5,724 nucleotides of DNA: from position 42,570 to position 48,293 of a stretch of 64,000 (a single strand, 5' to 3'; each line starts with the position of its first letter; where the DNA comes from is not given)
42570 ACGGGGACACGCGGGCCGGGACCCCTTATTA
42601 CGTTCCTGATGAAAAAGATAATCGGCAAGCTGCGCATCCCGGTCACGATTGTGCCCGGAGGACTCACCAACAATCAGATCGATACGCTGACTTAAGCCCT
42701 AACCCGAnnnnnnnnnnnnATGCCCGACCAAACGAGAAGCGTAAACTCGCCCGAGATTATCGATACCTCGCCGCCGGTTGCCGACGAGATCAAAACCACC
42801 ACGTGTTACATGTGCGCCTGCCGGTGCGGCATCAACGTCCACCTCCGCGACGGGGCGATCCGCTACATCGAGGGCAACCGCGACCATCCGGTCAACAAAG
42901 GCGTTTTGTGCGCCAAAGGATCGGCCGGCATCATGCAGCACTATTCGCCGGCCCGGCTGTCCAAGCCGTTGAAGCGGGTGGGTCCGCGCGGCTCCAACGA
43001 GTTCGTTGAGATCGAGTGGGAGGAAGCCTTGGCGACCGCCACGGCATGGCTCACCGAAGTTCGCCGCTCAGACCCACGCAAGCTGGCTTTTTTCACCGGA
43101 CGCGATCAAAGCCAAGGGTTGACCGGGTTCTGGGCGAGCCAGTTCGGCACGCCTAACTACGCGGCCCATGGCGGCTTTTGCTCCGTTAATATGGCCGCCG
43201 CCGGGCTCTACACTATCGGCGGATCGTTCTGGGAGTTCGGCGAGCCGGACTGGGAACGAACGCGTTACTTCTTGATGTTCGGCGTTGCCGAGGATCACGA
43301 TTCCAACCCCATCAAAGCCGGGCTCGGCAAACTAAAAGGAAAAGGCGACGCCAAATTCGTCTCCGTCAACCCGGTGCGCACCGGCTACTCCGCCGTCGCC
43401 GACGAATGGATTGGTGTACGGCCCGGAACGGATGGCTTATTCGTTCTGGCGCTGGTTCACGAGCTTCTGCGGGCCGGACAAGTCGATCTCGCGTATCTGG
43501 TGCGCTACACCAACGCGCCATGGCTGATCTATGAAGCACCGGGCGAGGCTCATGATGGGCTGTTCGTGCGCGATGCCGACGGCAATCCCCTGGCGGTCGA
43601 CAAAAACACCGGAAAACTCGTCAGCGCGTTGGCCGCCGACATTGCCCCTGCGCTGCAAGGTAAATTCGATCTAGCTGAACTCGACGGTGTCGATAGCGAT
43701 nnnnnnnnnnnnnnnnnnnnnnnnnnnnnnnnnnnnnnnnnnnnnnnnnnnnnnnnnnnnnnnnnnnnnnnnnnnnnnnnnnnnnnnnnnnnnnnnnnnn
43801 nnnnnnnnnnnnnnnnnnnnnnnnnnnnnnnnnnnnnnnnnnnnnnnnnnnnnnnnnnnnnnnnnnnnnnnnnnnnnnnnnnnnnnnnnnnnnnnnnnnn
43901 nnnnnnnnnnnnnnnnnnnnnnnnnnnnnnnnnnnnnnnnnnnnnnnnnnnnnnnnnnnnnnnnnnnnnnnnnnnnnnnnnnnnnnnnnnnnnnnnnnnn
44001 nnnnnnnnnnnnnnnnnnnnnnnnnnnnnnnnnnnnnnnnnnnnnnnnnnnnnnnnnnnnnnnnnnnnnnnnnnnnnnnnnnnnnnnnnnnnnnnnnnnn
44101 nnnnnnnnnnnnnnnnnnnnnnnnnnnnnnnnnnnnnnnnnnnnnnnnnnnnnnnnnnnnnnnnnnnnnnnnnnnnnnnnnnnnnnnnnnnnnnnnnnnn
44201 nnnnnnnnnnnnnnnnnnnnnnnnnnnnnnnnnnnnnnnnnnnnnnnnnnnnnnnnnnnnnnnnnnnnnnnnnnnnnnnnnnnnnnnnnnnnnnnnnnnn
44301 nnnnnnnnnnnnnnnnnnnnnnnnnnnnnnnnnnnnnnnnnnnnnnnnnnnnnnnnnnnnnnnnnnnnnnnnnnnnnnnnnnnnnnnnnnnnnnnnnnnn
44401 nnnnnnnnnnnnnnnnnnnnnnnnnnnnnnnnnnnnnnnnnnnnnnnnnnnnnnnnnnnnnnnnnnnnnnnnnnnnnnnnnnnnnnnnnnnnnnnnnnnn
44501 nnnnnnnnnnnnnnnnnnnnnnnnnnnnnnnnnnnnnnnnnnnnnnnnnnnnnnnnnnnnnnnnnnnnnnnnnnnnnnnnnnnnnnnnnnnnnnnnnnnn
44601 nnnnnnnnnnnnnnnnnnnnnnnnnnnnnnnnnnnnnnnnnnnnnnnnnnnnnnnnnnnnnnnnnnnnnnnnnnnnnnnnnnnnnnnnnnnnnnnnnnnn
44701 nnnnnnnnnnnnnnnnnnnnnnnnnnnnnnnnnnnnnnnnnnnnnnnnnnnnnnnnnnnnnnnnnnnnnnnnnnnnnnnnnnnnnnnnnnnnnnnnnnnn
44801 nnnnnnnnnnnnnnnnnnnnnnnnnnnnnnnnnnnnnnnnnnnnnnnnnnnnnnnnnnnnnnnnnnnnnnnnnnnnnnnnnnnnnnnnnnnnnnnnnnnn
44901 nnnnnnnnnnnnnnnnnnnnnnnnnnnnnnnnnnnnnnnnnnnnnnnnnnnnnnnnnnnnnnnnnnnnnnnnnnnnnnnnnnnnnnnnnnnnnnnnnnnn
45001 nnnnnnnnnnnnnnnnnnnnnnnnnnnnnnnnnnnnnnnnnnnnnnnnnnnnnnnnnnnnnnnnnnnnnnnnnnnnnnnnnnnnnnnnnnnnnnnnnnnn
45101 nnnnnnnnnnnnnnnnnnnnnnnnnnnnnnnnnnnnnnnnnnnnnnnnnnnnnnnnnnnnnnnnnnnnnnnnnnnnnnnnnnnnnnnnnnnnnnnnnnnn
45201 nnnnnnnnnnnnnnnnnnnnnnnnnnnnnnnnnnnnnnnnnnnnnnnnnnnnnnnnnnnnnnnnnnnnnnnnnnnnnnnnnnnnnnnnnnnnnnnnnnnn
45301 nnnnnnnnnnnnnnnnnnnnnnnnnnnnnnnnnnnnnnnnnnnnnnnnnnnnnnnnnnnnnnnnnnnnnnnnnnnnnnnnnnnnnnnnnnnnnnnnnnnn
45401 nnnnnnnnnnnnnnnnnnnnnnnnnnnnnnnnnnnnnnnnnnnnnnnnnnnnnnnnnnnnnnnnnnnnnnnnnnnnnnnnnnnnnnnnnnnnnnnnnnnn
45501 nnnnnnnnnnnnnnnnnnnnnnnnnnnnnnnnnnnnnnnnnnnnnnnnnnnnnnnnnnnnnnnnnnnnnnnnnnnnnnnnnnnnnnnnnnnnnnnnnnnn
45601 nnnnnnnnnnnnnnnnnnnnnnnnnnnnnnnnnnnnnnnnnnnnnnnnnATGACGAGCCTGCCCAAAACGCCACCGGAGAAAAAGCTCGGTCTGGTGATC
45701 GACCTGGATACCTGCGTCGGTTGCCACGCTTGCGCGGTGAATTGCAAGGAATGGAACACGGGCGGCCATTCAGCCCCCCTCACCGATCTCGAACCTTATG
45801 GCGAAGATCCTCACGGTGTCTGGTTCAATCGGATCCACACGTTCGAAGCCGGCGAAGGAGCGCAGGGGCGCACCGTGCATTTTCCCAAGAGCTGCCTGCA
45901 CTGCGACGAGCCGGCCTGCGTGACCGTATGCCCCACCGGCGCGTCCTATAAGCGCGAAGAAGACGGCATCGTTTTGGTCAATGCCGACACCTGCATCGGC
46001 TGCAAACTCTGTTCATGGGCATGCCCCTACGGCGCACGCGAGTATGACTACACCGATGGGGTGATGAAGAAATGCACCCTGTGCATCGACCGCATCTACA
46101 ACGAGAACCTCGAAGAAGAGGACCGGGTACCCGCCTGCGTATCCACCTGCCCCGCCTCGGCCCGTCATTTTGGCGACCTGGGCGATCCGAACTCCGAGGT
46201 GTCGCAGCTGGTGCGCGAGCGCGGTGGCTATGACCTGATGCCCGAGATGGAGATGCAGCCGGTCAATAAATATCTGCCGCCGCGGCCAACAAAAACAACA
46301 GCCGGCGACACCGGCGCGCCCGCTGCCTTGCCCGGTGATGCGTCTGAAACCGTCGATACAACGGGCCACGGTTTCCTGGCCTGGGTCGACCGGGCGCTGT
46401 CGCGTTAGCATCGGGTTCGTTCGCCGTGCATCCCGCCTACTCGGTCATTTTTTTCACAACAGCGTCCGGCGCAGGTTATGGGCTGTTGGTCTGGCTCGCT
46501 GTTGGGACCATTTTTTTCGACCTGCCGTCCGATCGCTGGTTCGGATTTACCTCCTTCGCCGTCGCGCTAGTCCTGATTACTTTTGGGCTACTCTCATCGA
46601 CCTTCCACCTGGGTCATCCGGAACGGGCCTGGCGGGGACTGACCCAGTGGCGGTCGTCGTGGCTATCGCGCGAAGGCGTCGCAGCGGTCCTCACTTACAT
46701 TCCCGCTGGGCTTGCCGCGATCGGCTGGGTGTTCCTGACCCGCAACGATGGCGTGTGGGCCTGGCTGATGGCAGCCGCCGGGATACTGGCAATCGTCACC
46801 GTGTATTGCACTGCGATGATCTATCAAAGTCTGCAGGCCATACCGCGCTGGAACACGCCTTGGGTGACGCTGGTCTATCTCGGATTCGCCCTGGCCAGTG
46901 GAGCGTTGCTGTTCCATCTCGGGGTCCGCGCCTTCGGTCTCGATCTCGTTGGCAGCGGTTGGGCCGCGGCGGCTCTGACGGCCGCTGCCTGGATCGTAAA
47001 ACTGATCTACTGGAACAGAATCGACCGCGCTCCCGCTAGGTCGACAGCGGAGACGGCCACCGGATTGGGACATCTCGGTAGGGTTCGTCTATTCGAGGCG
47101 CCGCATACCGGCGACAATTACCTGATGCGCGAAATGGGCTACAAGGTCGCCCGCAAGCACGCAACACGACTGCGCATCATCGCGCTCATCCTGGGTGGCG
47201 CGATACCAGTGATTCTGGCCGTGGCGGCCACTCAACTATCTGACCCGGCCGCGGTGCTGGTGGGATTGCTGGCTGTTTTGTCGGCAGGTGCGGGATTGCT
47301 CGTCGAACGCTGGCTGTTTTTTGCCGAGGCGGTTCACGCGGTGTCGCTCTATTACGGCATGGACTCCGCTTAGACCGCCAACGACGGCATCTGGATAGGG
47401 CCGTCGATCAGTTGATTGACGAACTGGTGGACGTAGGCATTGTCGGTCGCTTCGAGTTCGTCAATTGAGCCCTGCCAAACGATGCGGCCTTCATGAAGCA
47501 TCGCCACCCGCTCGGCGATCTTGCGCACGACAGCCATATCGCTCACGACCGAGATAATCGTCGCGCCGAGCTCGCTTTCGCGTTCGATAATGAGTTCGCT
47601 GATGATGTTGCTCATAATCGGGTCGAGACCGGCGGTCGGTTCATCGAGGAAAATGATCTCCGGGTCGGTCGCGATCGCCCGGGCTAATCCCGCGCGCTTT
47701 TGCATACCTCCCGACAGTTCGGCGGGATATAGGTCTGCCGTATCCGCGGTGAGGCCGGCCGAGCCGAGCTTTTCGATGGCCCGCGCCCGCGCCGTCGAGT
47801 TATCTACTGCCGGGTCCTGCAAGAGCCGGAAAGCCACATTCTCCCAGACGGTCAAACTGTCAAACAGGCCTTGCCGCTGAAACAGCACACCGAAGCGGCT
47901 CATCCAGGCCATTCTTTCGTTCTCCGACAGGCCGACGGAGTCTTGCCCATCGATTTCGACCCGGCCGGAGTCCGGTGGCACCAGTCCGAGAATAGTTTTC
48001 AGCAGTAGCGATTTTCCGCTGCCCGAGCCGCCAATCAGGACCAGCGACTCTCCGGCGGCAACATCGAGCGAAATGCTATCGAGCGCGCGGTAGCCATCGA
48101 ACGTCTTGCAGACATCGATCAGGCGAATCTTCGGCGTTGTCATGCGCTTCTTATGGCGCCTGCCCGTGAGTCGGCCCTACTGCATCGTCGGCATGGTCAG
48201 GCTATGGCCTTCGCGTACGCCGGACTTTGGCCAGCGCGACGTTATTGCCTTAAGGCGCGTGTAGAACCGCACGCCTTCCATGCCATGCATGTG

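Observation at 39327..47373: Persulfide/sulfite module: tusA, a SqrR/BigR-type sensor, rhodanese, TauE, TIGR02186-like protein, Usp and a Tat-less SoeABC-like Mo-enzyme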

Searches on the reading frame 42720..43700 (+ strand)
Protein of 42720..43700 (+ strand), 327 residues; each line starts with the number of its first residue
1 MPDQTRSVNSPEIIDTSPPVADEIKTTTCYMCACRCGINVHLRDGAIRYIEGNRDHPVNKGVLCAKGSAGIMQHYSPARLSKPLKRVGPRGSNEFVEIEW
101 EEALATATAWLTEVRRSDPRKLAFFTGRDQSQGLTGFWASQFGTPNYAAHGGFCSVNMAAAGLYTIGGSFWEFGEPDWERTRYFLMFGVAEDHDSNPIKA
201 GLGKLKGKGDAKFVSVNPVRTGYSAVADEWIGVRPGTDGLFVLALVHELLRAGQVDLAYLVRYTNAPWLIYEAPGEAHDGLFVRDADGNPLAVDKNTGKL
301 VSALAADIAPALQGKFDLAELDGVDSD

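Call 45: search_solved_structures(query=window:42720-43700:+, max_evalue=1e-20, show_alignments=1)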
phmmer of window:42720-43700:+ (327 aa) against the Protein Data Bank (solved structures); distinct sequences matched with E-value up to 1e-20: 1.
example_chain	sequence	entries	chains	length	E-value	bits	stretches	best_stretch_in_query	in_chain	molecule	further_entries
2vpw_A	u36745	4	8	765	7.3e-28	100.8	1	17-264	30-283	THIOSULFATE REDUCTASE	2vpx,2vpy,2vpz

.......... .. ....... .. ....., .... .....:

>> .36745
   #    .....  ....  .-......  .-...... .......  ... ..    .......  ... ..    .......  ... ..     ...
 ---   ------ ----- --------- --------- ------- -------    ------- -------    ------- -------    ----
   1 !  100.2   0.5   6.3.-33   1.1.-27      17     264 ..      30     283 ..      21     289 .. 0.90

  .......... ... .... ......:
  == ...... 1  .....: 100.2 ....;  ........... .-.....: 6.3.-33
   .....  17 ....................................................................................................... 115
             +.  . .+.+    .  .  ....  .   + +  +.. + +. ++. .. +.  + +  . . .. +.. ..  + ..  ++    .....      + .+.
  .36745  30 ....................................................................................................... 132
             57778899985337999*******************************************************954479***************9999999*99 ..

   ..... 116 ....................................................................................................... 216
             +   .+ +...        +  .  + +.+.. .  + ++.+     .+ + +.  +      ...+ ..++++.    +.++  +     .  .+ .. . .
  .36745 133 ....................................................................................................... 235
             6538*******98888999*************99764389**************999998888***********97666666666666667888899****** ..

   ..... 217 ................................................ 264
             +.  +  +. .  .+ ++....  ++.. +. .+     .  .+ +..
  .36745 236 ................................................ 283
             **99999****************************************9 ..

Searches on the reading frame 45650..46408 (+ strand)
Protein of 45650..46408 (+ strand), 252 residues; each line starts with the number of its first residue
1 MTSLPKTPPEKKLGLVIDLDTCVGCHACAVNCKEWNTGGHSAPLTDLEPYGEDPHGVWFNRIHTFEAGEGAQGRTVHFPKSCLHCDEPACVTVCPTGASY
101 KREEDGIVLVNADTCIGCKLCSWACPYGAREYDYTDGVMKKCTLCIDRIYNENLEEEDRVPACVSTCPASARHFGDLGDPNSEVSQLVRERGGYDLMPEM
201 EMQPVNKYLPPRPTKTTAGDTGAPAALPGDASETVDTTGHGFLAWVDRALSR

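Call 3: search_protein_families(library=pfam, proteins=[window:45650-46408:+])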
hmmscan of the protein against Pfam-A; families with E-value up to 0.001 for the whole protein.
window:45650-46408:+ (252 aa): 11 families
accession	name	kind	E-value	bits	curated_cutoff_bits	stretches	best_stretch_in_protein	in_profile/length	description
PF13247.11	Fer4_11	-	1.5e-24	86.5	26.2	1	77-176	5-99/100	4Fe-4S dicluster domain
PF12838.12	Fer4_7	-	2.5e-12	47.5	27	2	82-129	2-52/52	4Fe-4S dicluster domain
PF13237.11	Fer4_10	-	4.7e-11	42.9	25.5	2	79-126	6-53/53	4Fe-4S dicluster domain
PF12837.12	Fer4_6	-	9.6e-11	41.5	25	1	107-129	1-23/24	4Fe-4S binding domain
PF12797.12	Fer4_2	-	2e-10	40.4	24.5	2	107-127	2-22/22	4Fe-4S binding domain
PF00037.32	Fer4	-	2.4e-10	40.2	21.1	1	109-130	2-23/24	4Fe-4S binding domain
PF13187.11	Fer4_9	-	3.3e-08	33.8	27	1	22-98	2-51/52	4Fe-4S dicluster domain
PF13183.11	Fer4_8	-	4.8e-06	27.4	27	1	19-97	2-67/68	4Fe-4S dicluster domain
PF12798.12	Fer4_3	-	6.4e-06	27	27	0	115-129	1-15/15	4Fe-4S binding domain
PF14697.11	Fer4_21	-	6.8e-05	23.4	35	1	80-127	6-53/59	4Fe-4S dicluster domain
PF12800.12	Fer4_4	-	0.00012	22.6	24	0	113-128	2-17/17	4Fe-4S binding domain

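Call 4: search_protein_families(library=ncbifam, proteins=[window:45650-46408:+])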
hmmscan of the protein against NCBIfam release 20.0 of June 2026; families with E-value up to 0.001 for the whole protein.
window:45650-46408:+ (252 aa): 36 families (the best 25 are shown)
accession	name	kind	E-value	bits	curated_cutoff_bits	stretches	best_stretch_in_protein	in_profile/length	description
NF045797.1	DsrO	equivalog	6.5e-40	137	200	1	8-208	39-233/235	sulfate reduction electron transfer complex DsrMKJOP subunit DsrO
TIGR02951.1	DMSO_dmsB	equivalog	3.6e-39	134.4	214.1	1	13-178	2-154/161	DMSO/selenate family reductase complex B subunit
NF008134.0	PRK10882.1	equivalog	8.5e-39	133.5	263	1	7-209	33-241/329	hydrogenase 2 operon protein HybA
TIGR03149.1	cyt_nit_nrfC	equivalog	7.9e-38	130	377.6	1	10-204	36-211/225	cytochrome c nitrite reductase Fe-S protein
NF041715.1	arsenate_red_ArrB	equivalog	4.6e-35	121.2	450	2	12-133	2-107/233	arsenate respiratory reductase iron-sulfur subunit ArrB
TIGR03478.1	DMSO_red_II_bet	subfamily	6.5e-35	120.6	480.7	2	76-222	125-265/321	DMSO reductase family type II enzyme, iron-sulfur subunit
NF011569.0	PRK14993.1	equivalog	1.7e-34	119.3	416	1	9-191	40-202/244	tetrathionate reductase subunit TtrB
NF041782.1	mnquin_red_QrcC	equivalog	1.2e-32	113.5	400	2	14-140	2-126/239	menaquinone reductase iron-sulfur cluster-binding subunit QrcC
NF042979.1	EthbenzDh_ebdB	equivalog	3.4e-30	105.1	740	1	60-217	131-283/354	ethylbenzene dehydrogenase subunit beta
TIGR01582.1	FDH-beta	equivalog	1.1e-28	100.2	334.7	1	12-187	21-192/283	formate dehydrogenase subunit beta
NF045715.1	sulf_resp_HmcB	equivalog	1.4e-26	93.3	420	1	13-177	37-198/307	sulfate respiration complex iron-sulfur protein HmcB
TIGR01660.1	narH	equivalog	4.5e-25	88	524.05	2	75-177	176-272/492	nitrate reductase subunit beta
NF038355.1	FDH3_beta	equivalog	5.1e-23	82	240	1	13-191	3-174/180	formate dehydrogenase FDH3 subunit beta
NF009451.0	PRK12809.1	equivalog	5.8e-17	61.2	1154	1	18-174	8-136/639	formate-dependent uric acid utilization protein YgfT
NF007382.0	PRK09898.1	equivalog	1.6e-16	60.5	213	1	15-147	61-188/208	ferredoxin-like protein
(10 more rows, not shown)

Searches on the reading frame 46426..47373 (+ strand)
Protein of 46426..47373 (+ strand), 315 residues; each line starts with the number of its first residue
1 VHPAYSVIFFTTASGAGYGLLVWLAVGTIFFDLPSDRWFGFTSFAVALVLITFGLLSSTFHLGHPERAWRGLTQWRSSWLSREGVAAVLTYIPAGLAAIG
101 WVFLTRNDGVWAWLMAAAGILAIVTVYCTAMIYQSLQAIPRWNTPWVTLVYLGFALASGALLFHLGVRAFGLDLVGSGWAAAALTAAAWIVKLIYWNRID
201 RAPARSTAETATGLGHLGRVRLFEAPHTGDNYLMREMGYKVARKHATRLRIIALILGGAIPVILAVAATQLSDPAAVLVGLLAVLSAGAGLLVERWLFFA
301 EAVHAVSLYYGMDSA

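Call 3: search_protein_families(library=pfam, proteins=[window:46426-47373:+])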
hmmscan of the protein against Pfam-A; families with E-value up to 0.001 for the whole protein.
window:46426-47373:+ (315 aa): 1 family
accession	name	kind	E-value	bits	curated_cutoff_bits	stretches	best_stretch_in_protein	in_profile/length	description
PF04976.17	DmsC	-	3.1e-19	69.9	22.3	1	3-299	6-273/275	DMSO reductase anchor subunit (DmsC)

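Call 4: search_protein_families(library=ncbifam, proteins=[window:46426-47373:+])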
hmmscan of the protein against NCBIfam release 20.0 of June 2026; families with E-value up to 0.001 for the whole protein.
window:46426-47373:+ (315 aa): 0 families

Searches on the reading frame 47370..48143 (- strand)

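Call 12: search_protein_families(library=pfam, proteins=[window:47370-48143:-])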
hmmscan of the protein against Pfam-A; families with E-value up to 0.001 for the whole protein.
window:47370-48143:- (257 aa): 3 families
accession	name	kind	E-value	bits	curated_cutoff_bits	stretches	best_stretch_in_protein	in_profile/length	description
PF00005.33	ABC_tran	-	1.5e-34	120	25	1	21-171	1-137/137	ABC transporter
PF13304.12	AAA_21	-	1.5e-09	38.8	27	1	136-197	231-294/304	AAA domain, putative AbiEii toxin, Type IV TA system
PF01078.27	Mg_chelatase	-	0.00053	19.9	20.3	0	23-66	14-57/207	Magnesium chelatase, subunit ChlI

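Call 75: search_protein_families(library=ncbifam, proteins=[window:47370-48143:-], max_evalue=1e-8)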
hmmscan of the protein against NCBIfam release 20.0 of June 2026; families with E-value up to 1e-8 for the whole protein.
window:47370-48143:- (257 aa): 176 families (the best 25 are shown)
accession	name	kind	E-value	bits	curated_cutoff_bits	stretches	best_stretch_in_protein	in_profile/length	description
NF008809.0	PRK11831.1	equivalog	7.9e-49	166.3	441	1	17-251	19-253/270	phospholipid ABC transporter ATP-binding protein MlaF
TIGR01186.1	proV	subfamily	2.1e-47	162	326.6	1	19-244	7-232/363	betaine/proline/choline family ABC transporter ATP-binding protein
TIGR03415.1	ABC_choXWV_ATP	equivalog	1.8e-43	149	483.75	1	22-245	41-268/382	choline ABC transporter ATP-binding protein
TIGR02314.1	ABC_MetN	equivalog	5.4e-43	147.3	499.7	1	18-245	18-244/343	methionine ABC transporter ATP-binding protein MetN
TIGR03265.1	PhnT2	equivalog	1.4e-42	146.3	457.7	1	5-244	4-237/353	putative 2-aminoethylphosphonate ABC transporter ATP-binding protein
TIGR00968.1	3a0106s01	subfamily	2.1e-42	145.3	342.75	1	7-243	2-232/237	sulfate ABC transporter ATP-binding protein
TIGR04521.1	ECF_ATPase_2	equivalog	3.3e-42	144.5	330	1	18-230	18-232/279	energy-coupling factor transporter ATPase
NF007027.0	PRK09493.1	equivalog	4.7e-41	140.7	379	1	7-232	3-225/240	glutamine ABC transporter ATP-binding protein GlnQ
TIGR03005.1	ectoine_ehuA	equivalog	8.1e-40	136.6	345.4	1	6-232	1-236/252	ectoine/hydroxyectoine ABC transporter ATP-binding protein EhuA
TIGR01188.1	drrA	subfamily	8.6e-40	136.9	312.45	1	13-232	1-213/302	daunorubicin resistance ABC transporter, ATP-binding protein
TIGR02315.1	ABC_phnC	equivalog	1.2e-39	136.2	266.1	1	6-233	2-236/243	phosphonate ABC transporter ATP-binding protein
TIGR02673.1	FtsE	equivalog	4.4e-39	134.4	264.85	1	6-220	2-214/214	cell division ATP-binding protein FtsE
NF008338.0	PRK11124.1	equivalog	1.1e-38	133.1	369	1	6-240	3-238/242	arginine ABC transporter ATP-binding protein ArtP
TIGR00972.1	3a0107s01c2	equivalog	3.4e-38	131.4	343.2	1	10-230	6-230/248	phosphate ABC transporter ATP-binding protein PstB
NF008428.0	PRK11264.1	equivalog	3.7e-38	131.2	406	1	6-244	4-246/250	L-cystine ABC transporter ATP-binding protein TcyN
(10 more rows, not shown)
